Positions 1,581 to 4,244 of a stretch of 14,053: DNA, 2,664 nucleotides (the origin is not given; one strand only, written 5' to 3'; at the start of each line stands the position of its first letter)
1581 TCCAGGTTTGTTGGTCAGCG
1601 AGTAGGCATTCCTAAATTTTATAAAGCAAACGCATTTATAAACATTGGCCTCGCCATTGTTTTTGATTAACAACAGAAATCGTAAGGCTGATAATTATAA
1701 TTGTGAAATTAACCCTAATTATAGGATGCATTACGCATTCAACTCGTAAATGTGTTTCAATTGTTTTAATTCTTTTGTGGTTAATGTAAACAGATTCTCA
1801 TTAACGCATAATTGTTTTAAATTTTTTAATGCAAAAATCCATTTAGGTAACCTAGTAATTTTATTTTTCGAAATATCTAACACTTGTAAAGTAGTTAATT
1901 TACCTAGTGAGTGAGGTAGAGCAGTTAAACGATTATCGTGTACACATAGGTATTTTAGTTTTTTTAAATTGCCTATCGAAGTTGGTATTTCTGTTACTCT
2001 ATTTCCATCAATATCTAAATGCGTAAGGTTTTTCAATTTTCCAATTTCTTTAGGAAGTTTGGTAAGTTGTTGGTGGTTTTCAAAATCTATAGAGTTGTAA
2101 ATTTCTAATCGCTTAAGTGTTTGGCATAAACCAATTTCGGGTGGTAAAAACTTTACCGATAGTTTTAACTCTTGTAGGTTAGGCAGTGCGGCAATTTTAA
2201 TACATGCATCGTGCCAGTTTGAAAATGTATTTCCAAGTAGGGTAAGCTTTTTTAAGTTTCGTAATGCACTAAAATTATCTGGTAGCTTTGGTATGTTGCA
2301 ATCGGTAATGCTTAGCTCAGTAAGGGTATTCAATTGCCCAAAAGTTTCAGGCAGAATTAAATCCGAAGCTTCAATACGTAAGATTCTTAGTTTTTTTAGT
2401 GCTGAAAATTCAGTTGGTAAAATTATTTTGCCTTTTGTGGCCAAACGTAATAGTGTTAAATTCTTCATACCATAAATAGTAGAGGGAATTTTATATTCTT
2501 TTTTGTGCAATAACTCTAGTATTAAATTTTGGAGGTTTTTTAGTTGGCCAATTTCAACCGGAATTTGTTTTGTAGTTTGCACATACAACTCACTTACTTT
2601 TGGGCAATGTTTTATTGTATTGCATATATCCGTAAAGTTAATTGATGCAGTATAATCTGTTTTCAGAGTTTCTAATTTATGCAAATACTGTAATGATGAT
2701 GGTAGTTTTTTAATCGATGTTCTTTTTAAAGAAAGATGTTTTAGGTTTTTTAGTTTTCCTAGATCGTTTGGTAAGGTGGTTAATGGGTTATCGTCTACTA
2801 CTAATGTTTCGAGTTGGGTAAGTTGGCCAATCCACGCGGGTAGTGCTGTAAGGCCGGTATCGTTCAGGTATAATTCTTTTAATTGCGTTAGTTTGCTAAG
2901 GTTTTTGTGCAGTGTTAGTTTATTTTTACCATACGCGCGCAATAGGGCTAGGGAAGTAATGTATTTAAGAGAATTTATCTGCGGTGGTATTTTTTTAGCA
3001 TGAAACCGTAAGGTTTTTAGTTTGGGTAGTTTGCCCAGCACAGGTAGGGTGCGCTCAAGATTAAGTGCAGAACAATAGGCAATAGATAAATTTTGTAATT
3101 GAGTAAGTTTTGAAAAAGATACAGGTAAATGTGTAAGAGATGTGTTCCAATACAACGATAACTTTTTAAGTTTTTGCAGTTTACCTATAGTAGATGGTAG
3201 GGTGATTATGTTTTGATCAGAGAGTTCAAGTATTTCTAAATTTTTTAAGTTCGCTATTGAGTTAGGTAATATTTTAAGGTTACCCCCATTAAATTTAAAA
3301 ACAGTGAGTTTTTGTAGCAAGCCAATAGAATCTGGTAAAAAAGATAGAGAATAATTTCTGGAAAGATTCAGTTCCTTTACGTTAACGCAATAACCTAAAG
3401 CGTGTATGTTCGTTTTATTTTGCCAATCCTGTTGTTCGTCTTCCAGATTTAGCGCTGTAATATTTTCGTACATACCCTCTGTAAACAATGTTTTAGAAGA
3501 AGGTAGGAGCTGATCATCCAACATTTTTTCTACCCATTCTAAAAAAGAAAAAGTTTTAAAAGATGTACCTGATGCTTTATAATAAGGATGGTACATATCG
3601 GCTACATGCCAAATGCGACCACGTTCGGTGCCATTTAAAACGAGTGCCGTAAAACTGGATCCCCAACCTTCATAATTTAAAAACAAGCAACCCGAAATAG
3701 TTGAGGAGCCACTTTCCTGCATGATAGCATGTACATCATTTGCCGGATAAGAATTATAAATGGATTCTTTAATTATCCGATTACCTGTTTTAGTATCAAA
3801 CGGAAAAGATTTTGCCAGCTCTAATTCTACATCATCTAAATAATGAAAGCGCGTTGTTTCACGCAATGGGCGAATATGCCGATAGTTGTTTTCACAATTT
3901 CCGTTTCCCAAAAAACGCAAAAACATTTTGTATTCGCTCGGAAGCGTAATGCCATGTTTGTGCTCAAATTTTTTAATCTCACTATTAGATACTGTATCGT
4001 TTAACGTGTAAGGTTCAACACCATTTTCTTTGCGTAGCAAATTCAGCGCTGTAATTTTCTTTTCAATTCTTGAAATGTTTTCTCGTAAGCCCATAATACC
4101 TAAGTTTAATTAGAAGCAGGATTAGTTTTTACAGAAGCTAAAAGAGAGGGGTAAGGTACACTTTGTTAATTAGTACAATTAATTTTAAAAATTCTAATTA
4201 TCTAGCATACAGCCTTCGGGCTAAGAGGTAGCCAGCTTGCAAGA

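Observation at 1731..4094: Signal-peptide-less SUKH (SMI1/KNR4) domain fused to ~23 leucine-rich repeats: an orphan 'immunity domain + repeat sensor' protein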

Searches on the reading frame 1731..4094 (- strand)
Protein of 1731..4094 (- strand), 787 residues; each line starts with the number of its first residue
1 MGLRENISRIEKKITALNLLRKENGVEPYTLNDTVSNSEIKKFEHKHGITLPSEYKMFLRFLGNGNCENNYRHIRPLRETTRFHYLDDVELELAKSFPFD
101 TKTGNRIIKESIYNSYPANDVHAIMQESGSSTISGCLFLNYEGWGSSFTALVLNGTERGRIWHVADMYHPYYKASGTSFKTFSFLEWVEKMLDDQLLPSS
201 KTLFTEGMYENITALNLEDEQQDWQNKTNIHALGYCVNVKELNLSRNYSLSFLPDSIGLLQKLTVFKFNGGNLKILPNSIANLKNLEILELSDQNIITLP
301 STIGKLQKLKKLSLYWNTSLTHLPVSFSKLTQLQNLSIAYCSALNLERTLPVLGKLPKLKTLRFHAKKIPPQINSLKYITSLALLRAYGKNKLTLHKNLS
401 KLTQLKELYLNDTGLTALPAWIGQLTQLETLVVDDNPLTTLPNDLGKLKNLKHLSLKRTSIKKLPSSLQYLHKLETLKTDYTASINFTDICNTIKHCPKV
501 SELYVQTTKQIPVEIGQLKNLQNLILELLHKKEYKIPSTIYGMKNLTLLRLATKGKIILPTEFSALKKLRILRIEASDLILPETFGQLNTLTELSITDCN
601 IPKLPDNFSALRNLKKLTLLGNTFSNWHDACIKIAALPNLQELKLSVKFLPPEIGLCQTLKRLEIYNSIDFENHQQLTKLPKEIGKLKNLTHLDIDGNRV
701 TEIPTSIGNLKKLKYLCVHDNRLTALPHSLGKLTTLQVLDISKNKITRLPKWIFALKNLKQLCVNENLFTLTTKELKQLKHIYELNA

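Call 6: search_protein_families(library=pfam, proteins=[window:1731-4094:-], max_evalue=0.01)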
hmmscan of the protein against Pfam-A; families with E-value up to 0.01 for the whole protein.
window:1731-4094:- (787 aa): 11 families
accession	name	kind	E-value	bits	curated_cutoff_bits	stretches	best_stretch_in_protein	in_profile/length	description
PF23598.1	LRR_14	-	5.1e-61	206.8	40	6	214-366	26-176/353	Leucine-rich repeat region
PF13855.12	LRR_8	-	7.4e-33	112.5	27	5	712-768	2-60/61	Leucine rich repeat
PF12799.13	LRR_4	-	1.4e-27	95.5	27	3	688-727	1-40/44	Leucine Rich repeats (2 copies)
PF25019.1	LRR_R13L1-DRL21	-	9.9e-16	58.2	27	2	395-458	61-126/127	R13L1/DRL21 LRRs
PF00560.39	LRR_1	-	3.6e-13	47.3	20.6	0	689-710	1-23/23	Leucine Rich Repeat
PF24758.1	LRR_At5g56370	-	9.8e-07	29.1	27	0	282-367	12-96/227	FBD-associated F-box protein At5g56370, LRR repeats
PF09346.15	SMI1_KNR4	-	1.8e-06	29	25.4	1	35-179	2-119/125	SMI1 / KNR4 family (SUKH-1)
PF23211.1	LRR_LRWD1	-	7.3e-06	26.3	28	0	703-777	34-106/190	Leucine-rich repeat and WD repeat-containing protein 1, LRR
PF14568.11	SUKH_6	-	0.00014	22.9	27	1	38-74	2-38/119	SMI1-KNR4 cell-wall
PF23286.1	LRR_13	-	0.00017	21.8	30.1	0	699-760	15-77/210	Disease resistance protein RPS4B-like, leucine-rich repeats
PF14567.11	SUKH_5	-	0.0043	17.3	27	0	32-67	19-54/142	SMI1-KNR4 cell-wall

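Call 7: search_protein_families(library=ncbifam, proteins=[window:1731-4094:-], max_evalue=0.01)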
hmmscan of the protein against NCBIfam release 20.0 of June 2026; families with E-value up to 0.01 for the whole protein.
window:1731-4094:- (787 aa): 6 families
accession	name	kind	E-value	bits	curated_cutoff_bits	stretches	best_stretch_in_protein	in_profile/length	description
NF041400.1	XopAE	equivalog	2.7e-61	208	600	4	551-768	3-219/478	type III secretion system effector XopAE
NF041381.1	XopAC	subfamily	2.1e-54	184.9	450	4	636-768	67-194/451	XopAC/AvrAC family type III secretion system effector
NF041351.1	XopL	equivalog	3e-49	168.1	500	5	237-363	153-277/497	type III secretion system leucine-rich repeat domain-containing effector XopL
NF047464.1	FibnectbindLIC11051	equivalog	1.5e-35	122.8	1000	3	396-667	390-659/685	LIC_11051 family fibronectin-binding protein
NF011897.0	PRK15370.1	equivalog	5e-12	44.5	1113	2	635-770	262-380/755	SPI-1 type III secretion system effector E3 ubiquitin transferase SlrP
NF011917.0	PRK15387.1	equivalog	8.4e-11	40.6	1243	2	559-782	277-468/788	type III secretion system effector E3 ubiquitin transferase SspH2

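Call 10: find_homologous_proteins(query=window:1734-4094:-)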
Query window:1734-4094:- (787 aa): 475 proteins with E <= 0.001 among 8000 candidates; the best 120 are listed.
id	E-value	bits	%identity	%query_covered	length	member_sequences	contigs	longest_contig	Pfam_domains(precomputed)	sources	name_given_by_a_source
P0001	0.0e+0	1733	99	100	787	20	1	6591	PF23598.2,PF24758.2,PF25019.1,PF00560.40,PF09346.16,PF12799.14,PF13855.13,PF23211.1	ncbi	ncbi:MAG: leucine-rich repeat domain-containing protein [Chryseotalea sp.]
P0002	3.4e-198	678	46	98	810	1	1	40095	PF23598.2,PF24758.2,PF25019.1,PF00560.40,PF09346.16,PF12799.14,PF25013.1,PF23286.1,PF13855.13,PF23211.1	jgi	jgi:Leucine-rich repeat (LRR) protein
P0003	3.7e-193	662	44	99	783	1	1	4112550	PF23598.2,PF25019.1,PF00560.40,PF09346.16,PF12799.14,PF14568.12,PF25013.1,PF23286.1,PF13855.13,PF23211.1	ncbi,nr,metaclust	ncbi:hypothetical protein AD998_02100 [bacterium 336/3]|nr:hypothetical protein AD998_02100 [bacteri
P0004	1.0e-170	588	40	96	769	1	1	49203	PF23598.2,PF25019.1,PF00560.40,PF09346.16,PF12799.14,PF25013.1,PF23286.1,PF23247.2,PF13855.13,PF23211.1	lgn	-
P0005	6.3e-162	558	40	96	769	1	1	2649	PF23598.2,PF24758.2,PF25019.1,PF00560.40,PF09346.16,PF12799.14,PF25013.1,PF23286.1,PF23247.2,PF13855.13,PF23211.1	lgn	-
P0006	1.4e-148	514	44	77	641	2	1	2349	PF23598.2,PF25019.1,PF00560.40,PF09346.16,PF12799.14,PF23247.2,PF13855.13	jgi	jgi:Leucine-rich repeat (LRR) protein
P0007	1.6e-140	488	39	97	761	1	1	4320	PF23598.2,PF25019.1,PF00560.40,PF09346.16,PF12799.14,PF14568.12,PF23286.1,PF13855.13,PF23211.1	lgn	-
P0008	9.9e-81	290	30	70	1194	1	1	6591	PF23598.2,PF17126.12,PF00560.40,PF12799.14,PF23286.1,PF13855.13,PF23211.1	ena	-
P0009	8.8e-70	254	33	68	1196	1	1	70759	PF23559.2,PF23598.2,PF25019.1,PF00560.40,PF12799.14,PF25013.1,PF23286.1,PF13855.13,PF23211.1,PF00931.29,PF23952.2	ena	-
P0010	2.3e-67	246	26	68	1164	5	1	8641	PF24048.2,PF23598.2,PF00560.40,PF12799.14,PF25013.1,PF23286.1,PF13855.13,PF23211.1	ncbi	ncbi:MAG: leucine-rich repeat domain-containing protein [Saprospiraceae bacterium]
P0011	1.8e-66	243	31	70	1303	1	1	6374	PF23598.2,PF00560.40,PF12799.14,PF23286.1,PF13855.13,PF23211.1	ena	-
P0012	2.3e-65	239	24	69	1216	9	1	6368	PF23598.2,PF14580.13,PF00560.40,PF12799.14,PF23286.1,PF13855.13,PF23211.1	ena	-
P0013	7.2e-65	238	29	67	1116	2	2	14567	PF23598.2,PF00560.40,PF12799.14,PF23286.1,PF13855.13,PF23211.1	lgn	-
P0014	1.1e-60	224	32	59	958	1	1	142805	PF24048.2,PF23598.2,PF08477.20,PF25013.1,PF13855.13,PF23211.1,PF13516.13,PF25497.2,PF25019.1,PF00560.40,PF12799.14,PF23286.1,PF16095.12,PF00071.29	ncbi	-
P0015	1.1e-59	220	32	58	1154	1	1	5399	PF23598.2,PF13306.13,PF08477.20,PF13855.13,PF23211.1,PF13516.13,PF14580.13,PF25497.2,PF25019.1,PF00560.40,PF12799.14,PF16095.12,PF00071.29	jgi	-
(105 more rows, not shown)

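Call 13: find_encoding_contigs(protein=P0003, flank=8000, max_places=3)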
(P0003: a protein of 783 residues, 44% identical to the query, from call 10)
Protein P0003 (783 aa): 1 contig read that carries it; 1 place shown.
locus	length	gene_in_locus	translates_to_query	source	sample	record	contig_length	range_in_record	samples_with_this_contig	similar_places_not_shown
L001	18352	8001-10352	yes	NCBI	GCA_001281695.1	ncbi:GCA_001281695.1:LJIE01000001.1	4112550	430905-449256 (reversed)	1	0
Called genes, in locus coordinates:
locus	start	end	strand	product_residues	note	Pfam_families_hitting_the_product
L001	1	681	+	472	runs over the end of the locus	-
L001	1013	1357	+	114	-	-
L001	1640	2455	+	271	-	PF13340:DUF4096, PF01609:DDE_Tnp_1, PF13359:DDE_Tnp_4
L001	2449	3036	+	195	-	-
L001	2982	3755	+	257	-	PF07730:HisKA_3, PF02518:HATPase_c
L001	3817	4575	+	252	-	PF07730:HisKA_3, PF02518:HATPase_c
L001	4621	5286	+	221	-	PF00072:Response_reg, PF00196:GerE, PF08281:Sigma70_r4_2 (faint)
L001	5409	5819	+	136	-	PF00072:Response_reg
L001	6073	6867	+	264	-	-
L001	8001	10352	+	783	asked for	PF09346:SMI1_KNR4, PF23598:LRR_14, PF13855:LRR_8 (weak), PF23598:LRR_14, PF13855:LRR_8, PF23598:LRR_14, PF23598:LRR_14, PF13855:LRR_8, +10 more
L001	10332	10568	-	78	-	-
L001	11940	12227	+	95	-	-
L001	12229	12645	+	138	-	-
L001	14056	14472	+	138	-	PF07030:Phage_Mu_Gp36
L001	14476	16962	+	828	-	PF06074:Portal_Mu, PF04233:Phage_Mu_F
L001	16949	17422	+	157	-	PF05069:Phage_tail_S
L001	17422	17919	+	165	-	-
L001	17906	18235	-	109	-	-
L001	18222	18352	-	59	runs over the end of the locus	-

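Call 14: find_encoding_contigs(protein=P0002, flank=8000, max_places=3)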
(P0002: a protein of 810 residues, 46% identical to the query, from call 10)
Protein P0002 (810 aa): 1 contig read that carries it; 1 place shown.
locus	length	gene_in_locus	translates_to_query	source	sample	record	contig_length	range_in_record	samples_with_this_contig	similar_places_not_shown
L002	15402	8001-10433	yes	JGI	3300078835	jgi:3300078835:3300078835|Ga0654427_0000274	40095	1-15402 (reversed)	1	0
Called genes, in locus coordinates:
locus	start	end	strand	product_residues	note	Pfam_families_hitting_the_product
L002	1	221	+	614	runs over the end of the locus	PF00115:COX1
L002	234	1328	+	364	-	PF02628:COX15-CtaA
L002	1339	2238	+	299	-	PF01040:UbiA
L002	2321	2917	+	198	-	PF00510:COX3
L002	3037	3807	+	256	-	PF00510:COX3 (weak)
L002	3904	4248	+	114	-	PF03626:COX4_pro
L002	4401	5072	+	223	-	PF00578:AhpC-TSA (weak), PF02630:SCO1-SenC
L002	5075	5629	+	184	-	PF10067:DUF2306 (faint), PF04238:DUF420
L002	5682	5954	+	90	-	-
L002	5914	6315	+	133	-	PF06170:DUF983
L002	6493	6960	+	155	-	PF22381:Staph_reg_Sar_Rot (weak), PF12802:MarR_2 (weak), PF01047:MarR, PF13463:HTH_27 (weak)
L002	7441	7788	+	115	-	PF08378:NERD, PF02021:UPF0102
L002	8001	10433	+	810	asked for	PF09346:SMI1_KNR4 (weak), PF23286:LRR_13 (faint), PF23598:LRR_14, PF13855:LRR_8 (weak), PF23598:LRR_14, PF12799:LRR_4 (weak), PF13855:LRR_8, PF23598:LRR_14, +5 more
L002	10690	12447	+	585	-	PF00515:TPR_1 (faint), PF07719:TPR_2 (faint), PF13181:TPR_8 (faint), PF13374:TPR_10 (faint), PF17874:TPR_MalT (faint), PF13424:TPR_12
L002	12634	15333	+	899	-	PF13620:CarboxypepD_reg, PF13715:CarbopepD_reg_2, PF07715:Plug, PF00593:TonB_dep_Rec_b-barrel, PF14905:OMP_b-brl_3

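Call 15: find_encoding_contigs(protein=P0004, flank=8000, max_places=3)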
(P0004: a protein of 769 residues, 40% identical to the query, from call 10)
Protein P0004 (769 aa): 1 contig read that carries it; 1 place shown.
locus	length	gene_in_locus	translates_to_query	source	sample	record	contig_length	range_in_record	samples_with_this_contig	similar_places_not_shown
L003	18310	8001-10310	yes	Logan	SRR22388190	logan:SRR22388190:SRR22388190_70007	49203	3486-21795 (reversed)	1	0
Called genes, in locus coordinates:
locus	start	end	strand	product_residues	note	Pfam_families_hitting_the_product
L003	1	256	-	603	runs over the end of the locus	PF01270:Glyco_hydro_8, PF14200:RicinB_lectin_2 (faint)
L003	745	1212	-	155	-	PF12867:DinB_2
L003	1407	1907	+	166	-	-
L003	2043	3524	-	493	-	PF23952:LRR_EndoS (faint), PF14580:LRR_9 (faint), PF13855:LRR_8 (faint), PF12799:LRR_4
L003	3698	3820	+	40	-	-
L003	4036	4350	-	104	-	-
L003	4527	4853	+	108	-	PF09966:DUF2200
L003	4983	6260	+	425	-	PF00083:Sugar_tr, PF07690:MFS_1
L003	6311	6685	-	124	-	PF14078:DUF4259 (faint)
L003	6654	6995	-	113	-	-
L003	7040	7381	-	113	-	-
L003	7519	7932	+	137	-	PF03544:TonB_C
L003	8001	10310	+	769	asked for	PF09346:SMI1_KNR4, PF23598:LRR_14, PF23598:LRR_14, PF13855:LRR_8 (weak), PF23598:LRR_14, PF12799:LRR_4 (weak), PF23598:LRR_14, PF13855:LRR_8, +8 more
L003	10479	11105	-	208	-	PF13505:OMP_b-brl, PF13568:OMP_b-brl_2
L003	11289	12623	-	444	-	PF01270:Glyco_hydro_8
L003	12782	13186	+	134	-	PF15594:Imm50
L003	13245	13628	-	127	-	-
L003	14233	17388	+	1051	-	PF13620:CarboxypepD_reg (weak), PF13715:CarbopepD_reg_2, PF07715:Plug, PF00593:TonB_dep_Rec_b-barrel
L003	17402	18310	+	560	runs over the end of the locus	PF14322:SusD-like_3, PF07980:SusD_RagB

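Call 25: search_protein_families(library=padloc, proteins=[window:1731-4094:-], max_evalue=0.01)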
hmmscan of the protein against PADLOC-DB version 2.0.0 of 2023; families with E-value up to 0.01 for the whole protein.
window:1731-4094:- (787 aa): 0 families

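Call 28: predict_structure(alignment_id=A1)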
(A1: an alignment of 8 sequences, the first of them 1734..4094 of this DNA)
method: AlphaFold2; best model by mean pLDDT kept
length: 787 residues; sequences in the alignment: 8
mean_pLDDT: 78.1   pTM: 0.67
mean pLDDT of the five models: 78.1, 77.5, 76.9, 74.3, 73.9
residues with pLDDT >= 90: 403; 70-90: 165; 50-70: 78; < 50: 141
segments of 3 or more residues with pLDDT < 50: 25-30, 66-182, 191-195, 669-675, 785-787
pLDDT, mean of each block of 10 residues (from residue 1): 55 59 53 71 70 62 45 29 34 34 39 35 41 29 25 26 25 34 51 58 90 85 84 94 88 93 93 89 95 89 95 89 93 86 90 93 89 94 87 94 96 93 96 95 96 96 94 94 90 94 90 95 93 92 96 93 95 94 94 93 90 95 78 95 88 94 77 57 95 87 93 93 91 93 87 87 79 67 51
secondary structure, 60 per line:
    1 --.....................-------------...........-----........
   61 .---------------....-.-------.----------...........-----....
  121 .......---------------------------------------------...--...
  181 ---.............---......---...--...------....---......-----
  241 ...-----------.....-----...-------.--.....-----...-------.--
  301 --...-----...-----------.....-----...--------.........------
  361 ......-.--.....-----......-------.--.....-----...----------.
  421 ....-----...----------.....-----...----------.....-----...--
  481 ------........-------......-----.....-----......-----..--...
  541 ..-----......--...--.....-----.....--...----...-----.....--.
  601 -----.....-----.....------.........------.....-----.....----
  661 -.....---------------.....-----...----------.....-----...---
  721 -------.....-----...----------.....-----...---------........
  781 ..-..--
elements in order (helices of 4 or more, strands of 3 or more residues): H3-23 H37-47 H53-61 H77-80 H101-111 H117-127 E173-175 E178-180 H184-196 H200-205 E214-216 H223-226 H230-235 E241-243 H255-259 E265-267 H278-282 E288-290 E311-313 H325-329 E335-337 H346-354 E361-366 H371-375 E381-386 H397-401 E407-409 H420-424 E430-432 H443-447 E453-455 H466-470 E476-478 H487-494 E502-507 H513-517 E523-528 H538-542 E548-553 E556-558 H561-565 E571-575 E578-580 E593-597 H606-610 E616-620 H627-635 E642-646 H652-656 E662-666 H682-686 E692-694 H705-709 E715-717 H728-732 E738-740 H751-755 E761-763 H773-782
